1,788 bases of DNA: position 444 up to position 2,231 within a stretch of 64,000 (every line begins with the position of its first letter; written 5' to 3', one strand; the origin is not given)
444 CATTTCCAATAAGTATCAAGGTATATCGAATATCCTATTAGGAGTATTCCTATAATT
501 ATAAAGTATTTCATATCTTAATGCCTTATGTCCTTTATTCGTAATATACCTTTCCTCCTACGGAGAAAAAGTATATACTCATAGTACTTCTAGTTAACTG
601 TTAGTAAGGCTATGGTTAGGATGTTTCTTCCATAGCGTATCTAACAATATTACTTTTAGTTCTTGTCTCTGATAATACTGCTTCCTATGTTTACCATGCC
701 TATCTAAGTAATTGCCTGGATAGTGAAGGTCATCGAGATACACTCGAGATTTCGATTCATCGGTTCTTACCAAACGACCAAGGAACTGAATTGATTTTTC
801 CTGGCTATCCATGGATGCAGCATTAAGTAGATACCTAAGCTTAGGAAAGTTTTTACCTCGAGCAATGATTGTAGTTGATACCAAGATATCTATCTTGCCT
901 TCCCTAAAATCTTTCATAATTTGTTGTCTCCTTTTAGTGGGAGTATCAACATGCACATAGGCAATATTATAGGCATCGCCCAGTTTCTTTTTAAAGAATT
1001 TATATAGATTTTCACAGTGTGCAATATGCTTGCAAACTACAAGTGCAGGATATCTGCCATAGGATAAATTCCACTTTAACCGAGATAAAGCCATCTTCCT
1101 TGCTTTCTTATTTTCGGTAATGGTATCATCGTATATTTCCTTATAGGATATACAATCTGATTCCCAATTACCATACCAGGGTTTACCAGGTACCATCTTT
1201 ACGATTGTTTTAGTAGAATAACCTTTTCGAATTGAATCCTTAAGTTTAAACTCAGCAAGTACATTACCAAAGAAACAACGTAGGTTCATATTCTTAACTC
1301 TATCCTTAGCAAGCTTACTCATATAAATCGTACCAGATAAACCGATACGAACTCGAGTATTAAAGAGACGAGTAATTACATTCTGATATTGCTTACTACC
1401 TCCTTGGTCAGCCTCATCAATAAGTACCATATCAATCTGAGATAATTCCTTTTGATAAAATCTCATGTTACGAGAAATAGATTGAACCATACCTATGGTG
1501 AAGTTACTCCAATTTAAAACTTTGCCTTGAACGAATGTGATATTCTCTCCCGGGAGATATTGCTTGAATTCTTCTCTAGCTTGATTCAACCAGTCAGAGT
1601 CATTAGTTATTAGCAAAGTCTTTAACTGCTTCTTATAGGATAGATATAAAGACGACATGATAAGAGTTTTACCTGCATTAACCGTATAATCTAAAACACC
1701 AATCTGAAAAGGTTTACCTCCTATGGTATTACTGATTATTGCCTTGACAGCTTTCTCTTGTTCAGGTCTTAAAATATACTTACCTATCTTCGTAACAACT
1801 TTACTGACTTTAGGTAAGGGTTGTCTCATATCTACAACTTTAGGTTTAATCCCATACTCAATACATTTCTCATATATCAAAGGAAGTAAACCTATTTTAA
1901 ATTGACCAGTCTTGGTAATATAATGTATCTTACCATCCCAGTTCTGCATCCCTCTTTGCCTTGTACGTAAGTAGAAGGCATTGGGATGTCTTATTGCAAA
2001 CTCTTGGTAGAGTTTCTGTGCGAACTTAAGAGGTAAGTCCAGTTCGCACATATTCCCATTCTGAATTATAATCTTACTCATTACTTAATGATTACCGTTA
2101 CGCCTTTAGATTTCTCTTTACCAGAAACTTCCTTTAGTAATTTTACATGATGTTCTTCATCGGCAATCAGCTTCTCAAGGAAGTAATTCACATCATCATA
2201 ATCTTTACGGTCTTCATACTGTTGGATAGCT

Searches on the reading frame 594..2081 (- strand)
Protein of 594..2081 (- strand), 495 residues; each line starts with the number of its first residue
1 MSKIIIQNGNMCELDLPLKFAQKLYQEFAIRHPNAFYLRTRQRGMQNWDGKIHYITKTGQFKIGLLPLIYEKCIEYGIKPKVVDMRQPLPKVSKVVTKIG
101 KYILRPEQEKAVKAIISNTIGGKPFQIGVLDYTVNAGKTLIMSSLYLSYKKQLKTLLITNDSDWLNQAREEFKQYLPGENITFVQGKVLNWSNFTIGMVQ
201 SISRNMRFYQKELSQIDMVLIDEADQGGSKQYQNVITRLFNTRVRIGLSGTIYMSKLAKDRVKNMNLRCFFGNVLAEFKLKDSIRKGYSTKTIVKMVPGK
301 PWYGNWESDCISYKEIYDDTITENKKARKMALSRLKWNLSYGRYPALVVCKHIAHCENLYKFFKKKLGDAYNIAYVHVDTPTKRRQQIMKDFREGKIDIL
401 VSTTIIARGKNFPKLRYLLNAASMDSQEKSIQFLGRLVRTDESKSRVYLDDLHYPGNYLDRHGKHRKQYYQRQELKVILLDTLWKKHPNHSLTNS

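Call 74: search_protein_families(library=pfam, proteins=[window:594-2081:-], max_evalue=0.001)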
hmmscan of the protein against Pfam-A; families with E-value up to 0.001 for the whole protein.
window:594-2081:- (495 aa): 5 families
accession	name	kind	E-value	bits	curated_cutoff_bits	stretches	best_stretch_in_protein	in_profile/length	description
PF00271.37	Helicase_C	-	3.9e-18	66.2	23.5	1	344-440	16-109/110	Helicase conserved C-terminal domain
PF04851.21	ResIII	-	1e-17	65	22.5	1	102-252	2-162/164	Type III restriction enzyme, res subunit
PF18766.7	SWI2_SNF2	-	1.3e-08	35.2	26.7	1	108-288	2-184/221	SWI2/SNF2 ATPase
PF00270.35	DEAD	-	6.9e-06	26.3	26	0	106-253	2-161/167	DEAD/DEAH box helicase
PF22590.2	Cas3-like_C_2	-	0.00014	22.5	27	1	346-441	5-105/106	CRISPR-associated nuclease/helicase Cas3, C-terminal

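Call 77: find_encoding_contigs(protein=window:594-2081:-, flank=10000, max_places=2)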
Protein window:594-2081:- (495 aa): 24 contigs read that carry it; 2 places shown.
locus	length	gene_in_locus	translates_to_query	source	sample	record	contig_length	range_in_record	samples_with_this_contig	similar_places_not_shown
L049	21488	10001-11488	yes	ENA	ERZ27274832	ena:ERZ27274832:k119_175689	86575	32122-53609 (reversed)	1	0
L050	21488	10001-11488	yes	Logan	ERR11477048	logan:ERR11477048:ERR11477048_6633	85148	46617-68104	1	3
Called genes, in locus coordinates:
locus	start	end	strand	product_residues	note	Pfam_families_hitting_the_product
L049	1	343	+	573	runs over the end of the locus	-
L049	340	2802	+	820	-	-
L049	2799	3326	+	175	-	-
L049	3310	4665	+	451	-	-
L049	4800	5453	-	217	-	-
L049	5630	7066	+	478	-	PF03796:DnaB_C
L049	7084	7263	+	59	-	-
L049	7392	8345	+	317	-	-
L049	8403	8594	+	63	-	-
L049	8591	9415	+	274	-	-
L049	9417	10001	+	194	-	PF02915:Rubrerythrin (weak), PF00210:Ferritin (weak)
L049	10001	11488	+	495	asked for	PF00270:DEAD (faint), PF04851:ResIII, PF18766:SWI2_SNF2, PF00271:Helicase_C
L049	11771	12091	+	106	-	-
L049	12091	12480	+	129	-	-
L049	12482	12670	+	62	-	-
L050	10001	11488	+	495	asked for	PF00270:DEAD (faint), PF04851:ResIII, PF18766:SWI2_SNF2, PF00271:Helicase_C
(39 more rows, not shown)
